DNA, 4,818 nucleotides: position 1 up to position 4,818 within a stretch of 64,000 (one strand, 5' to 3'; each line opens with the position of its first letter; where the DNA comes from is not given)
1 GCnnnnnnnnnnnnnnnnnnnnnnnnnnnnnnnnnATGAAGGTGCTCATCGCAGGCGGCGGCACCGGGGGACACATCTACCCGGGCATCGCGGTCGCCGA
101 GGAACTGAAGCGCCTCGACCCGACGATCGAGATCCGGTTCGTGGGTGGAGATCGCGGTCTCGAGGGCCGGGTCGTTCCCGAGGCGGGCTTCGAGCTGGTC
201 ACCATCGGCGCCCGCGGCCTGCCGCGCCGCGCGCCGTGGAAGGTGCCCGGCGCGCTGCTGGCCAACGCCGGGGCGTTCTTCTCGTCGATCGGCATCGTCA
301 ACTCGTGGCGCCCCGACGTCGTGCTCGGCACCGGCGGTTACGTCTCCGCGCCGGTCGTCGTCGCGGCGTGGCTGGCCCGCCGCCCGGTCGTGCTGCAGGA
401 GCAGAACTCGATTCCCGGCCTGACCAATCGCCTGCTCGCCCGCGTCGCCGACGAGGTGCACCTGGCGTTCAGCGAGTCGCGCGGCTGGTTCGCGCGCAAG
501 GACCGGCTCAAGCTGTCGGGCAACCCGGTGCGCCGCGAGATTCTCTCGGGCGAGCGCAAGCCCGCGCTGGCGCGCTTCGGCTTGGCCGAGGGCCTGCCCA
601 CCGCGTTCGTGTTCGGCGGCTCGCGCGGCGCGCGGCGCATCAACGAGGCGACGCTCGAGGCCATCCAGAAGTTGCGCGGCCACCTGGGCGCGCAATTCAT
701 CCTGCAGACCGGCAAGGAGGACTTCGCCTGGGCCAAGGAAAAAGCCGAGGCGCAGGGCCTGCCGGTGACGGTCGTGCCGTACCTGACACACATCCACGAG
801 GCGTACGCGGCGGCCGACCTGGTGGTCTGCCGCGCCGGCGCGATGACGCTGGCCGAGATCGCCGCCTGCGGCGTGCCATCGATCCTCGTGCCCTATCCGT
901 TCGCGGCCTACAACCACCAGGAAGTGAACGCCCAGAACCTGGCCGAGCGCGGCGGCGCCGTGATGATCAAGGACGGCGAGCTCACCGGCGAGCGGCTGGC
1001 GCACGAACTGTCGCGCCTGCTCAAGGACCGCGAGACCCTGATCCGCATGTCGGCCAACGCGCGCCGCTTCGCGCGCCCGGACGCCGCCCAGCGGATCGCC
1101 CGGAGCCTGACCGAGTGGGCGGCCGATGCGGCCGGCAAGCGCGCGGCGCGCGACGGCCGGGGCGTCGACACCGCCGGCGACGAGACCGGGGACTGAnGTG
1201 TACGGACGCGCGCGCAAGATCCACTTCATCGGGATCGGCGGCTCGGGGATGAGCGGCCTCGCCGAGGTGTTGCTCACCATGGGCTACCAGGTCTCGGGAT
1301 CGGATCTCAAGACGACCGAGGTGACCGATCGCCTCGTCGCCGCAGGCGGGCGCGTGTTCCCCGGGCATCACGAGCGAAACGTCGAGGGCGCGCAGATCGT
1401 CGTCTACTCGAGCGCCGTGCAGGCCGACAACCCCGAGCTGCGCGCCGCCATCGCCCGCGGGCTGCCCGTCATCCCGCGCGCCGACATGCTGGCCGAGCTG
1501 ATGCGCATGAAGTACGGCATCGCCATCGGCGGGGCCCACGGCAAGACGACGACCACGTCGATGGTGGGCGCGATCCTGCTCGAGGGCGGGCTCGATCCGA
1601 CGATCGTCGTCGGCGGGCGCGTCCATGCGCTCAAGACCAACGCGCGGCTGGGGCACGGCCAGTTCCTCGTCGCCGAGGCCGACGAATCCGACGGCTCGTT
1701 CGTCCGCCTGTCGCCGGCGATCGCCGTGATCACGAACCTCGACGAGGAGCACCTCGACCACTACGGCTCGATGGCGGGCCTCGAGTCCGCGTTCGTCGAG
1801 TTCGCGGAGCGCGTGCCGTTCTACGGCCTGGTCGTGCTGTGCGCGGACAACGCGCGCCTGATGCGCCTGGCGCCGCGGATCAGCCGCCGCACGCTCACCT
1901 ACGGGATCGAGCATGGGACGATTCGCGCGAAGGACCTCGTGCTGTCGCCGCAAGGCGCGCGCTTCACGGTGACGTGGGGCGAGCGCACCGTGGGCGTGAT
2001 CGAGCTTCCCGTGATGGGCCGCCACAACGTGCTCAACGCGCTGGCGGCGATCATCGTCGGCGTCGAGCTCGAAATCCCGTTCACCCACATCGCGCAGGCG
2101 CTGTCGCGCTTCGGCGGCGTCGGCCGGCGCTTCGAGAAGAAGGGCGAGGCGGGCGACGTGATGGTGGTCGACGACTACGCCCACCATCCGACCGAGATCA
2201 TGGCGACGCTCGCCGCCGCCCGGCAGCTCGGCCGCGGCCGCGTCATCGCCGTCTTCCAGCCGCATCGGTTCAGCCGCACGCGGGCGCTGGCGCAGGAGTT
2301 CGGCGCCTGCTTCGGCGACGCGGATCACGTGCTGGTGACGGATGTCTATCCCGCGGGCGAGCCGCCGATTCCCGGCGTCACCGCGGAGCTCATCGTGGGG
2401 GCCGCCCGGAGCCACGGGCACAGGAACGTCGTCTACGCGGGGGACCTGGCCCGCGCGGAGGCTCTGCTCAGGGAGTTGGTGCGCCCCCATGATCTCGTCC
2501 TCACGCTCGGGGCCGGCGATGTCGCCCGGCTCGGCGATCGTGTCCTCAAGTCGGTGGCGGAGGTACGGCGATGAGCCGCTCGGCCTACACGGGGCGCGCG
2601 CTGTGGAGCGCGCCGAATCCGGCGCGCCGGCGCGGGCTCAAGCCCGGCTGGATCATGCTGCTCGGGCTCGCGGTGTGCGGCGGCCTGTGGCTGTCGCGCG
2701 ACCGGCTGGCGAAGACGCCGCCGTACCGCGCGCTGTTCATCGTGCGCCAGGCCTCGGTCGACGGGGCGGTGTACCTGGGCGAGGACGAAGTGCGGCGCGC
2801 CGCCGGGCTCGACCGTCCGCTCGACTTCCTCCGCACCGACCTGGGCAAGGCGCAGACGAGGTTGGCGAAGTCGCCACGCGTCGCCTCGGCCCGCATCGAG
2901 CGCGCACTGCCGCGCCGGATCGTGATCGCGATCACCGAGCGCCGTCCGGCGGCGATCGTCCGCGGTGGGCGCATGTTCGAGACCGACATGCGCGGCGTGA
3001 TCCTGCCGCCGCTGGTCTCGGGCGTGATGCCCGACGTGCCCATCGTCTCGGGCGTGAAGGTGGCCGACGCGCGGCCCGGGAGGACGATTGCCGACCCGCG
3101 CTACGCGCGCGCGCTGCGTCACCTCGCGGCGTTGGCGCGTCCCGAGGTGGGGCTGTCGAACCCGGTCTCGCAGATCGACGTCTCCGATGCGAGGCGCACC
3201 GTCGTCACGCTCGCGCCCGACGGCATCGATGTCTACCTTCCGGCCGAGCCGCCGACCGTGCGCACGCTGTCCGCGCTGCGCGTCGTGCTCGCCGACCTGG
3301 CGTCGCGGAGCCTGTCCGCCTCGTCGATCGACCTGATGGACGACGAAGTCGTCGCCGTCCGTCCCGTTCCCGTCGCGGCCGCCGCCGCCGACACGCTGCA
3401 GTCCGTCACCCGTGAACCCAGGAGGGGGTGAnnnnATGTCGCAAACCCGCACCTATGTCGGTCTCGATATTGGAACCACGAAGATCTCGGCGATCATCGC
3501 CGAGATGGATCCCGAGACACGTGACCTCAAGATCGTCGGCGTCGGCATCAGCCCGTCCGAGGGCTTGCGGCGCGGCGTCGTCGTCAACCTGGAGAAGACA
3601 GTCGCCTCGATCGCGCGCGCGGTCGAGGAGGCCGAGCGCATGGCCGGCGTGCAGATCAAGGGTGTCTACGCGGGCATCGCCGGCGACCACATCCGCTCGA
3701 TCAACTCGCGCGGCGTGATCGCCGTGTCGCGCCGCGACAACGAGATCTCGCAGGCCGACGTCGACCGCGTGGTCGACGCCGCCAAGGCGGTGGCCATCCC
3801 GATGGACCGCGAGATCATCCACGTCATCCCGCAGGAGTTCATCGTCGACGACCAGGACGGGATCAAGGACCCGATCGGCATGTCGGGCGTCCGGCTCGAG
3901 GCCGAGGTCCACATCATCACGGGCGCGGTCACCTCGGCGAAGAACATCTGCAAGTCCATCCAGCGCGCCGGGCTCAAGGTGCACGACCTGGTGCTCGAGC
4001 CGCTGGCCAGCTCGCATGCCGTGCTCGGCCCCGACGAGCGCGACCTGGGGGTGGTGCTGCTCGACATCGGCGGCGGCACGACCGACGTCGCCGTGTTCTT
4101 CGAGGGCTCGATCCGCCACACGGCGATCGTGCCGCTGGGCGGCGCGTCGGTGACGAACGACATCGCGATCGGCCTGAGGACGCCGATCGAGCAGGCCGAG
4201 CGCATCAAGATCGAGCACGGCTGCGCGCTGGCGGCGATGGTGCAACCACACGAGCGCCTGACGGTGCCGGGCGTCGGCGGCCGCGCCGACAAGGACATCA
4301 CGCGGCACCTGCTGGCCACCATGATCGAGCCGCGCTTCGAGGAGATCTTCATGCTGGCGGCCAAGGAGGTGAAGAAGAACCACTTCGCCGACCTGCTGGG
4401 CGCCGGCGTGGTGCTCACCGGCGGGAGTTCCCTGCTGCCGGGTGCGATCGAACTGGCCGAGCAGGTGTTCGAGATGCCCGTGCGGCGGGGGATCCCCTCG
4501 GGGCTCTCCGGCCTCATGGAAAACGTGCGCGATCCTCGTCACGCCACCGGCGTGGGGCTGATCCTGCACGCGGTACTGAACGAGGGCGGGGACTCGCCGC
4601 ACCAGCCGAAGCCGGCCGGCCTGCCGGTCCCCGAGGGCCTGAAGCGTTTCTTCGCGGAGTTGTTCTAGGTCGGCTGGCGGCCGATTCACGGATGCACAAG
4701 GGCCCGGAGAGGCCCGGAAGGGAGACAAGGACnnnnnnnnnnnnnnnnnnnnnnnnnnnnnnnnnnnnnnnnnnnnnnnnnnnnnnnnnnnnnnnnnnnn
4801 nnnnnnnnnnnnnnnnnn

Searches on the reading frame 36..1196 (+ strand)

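Call 35: search_protein_families(library=pfam, proteins=[window:36-1196:+], max_evalue=0.0001)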
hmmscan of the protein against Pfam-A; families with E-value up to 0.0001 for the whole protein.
window:36-1196:+ (386 aa): 5 families
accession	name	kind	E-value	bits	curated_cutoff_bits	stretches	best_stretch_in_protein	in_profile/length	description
PF04101.22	Glyco_tran_28_C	-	8.2e-44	150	22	1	189-354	1-166/166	Glycosyltransferase family 28 C-terminal domain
PF03033.26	Glyco_transf_28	-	1.5e-35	122.7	26.2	1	3-142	1-138/139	Glycosyltransferase family 28 N-terminal domain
PF00534.26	Glycos_transf_1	-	1.9e-06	28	26.4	1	207-344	34-171/172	Glycosyl transferases group 1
PF13692.12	Glyco_trans_1_4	-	3.2e-05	24.6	27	1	206-331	20-142/142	Glycosyl transferases group 1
PF13579.12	Glyco_trans_4_4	-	9.9e-05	23.2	29.7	1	21-139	11-118/158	Glycosyl transferase 4-like domain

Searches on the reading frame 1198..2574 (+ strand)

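Call 35: search_protein_families(library=pfam, proteins=[window:1198-2574:+], max_evalue=0.0001)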
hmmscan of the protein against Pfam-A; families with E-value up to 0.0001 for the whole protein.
window:1198-2574:+ (458 aa): 3 families
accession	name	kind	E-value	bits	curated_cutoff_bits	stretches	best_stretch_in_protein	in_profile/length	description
PF01225.30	Mur_ligase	-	1.7e-31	108.8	21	1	7-106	1-95/95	Mur ligase family, catalytic domain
PF08245.18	Mur_ligase_M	-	4.6e-29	102.2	24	1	110-287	1-199/200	Mur ligase middle domain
PF02875.26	Mur_ligase_C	-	1.3e-24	87.8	28.4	1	310-440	1-127/127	Mur ligase, glutamate ligase domain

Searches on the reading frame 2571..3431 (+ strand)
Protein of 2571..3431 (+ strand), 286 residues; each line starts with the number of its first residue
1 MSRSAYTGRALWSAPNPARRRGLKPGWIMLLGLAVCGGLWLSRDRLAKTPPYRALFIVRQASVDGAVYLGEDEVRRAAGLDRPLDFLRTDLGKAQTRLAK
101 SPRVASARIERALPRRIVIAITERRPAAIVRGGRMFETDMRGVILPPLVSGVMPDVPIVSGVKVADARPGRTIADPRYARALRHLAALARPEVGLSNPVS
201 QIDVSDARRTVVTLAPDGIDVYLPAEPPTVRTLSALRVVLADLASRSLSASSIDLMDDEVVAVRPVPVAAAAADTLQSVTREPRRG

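Call 35: search_protein_families(library=pfam, proteins=[window:2571-3431:+], max_evalue=0.0001)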
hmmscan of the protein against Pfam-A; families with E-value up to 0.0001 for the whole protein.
window:2571-3431:+ (286 aa): 1 family
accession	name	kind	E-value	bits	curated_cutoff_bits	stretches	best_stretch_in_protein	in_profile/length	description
PF08478.15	POTRA_1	-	5.5e-13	49.5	23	1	58-124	3-69/69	POTRA domain, FtsQ-type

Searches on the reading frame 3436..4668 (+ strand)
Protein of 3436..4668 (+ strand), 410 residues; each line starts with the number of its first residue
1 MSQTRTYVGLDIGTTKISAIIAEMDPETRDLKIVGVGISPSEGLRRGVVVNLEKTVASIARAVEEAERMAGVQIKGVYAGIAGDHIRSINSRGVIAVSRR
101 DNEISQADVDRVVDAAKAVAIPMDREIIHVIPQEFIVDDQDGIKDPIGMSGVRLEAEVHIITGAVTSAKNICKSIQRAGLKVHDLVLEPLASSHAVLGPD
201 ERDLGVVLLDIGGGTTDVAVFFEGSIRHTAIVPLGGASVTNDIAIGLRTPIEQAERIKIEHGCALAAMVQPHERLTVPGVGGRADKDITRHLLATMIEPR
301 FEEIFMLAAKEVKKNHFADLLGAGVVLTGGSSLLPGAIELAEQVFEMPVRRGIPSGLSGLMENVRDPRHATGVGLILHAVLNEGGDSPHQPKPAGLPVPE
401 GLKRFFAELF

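Call 35: search_protein_families(library=pfam, proteins=[window:3436-4668:+], max_evalue=0.0001)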
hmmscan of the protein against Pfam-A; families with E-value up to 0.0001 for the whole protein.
window:3436-4668:+ (410 aa): 5 families
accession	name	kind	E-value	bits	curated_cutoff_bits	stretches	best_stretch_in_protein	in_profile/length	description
PF14450.12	FtsA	-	4.2e-51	173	31.8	2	207-374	1-127/127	Cell division protein FtsA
PF02491.25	SHS2_FTSA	-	6.9e-36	122.9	25.4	1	83-162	1-79/79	SHS2 domain inserted in FTSA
PF06723.19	MreB_Mbl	-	1e-11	44.7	27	1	171-350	112-302/327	MreB/Mbl protein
PF06277.17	EutA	-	7.4e-06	25.6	27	1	201-243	140-182/475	Ethanolamine utilisation protein EutA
PF11104.14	PilM_2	-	6.7e-05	22.4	27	0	178-261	148-237/340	Type IV pilus assembly protein PilM;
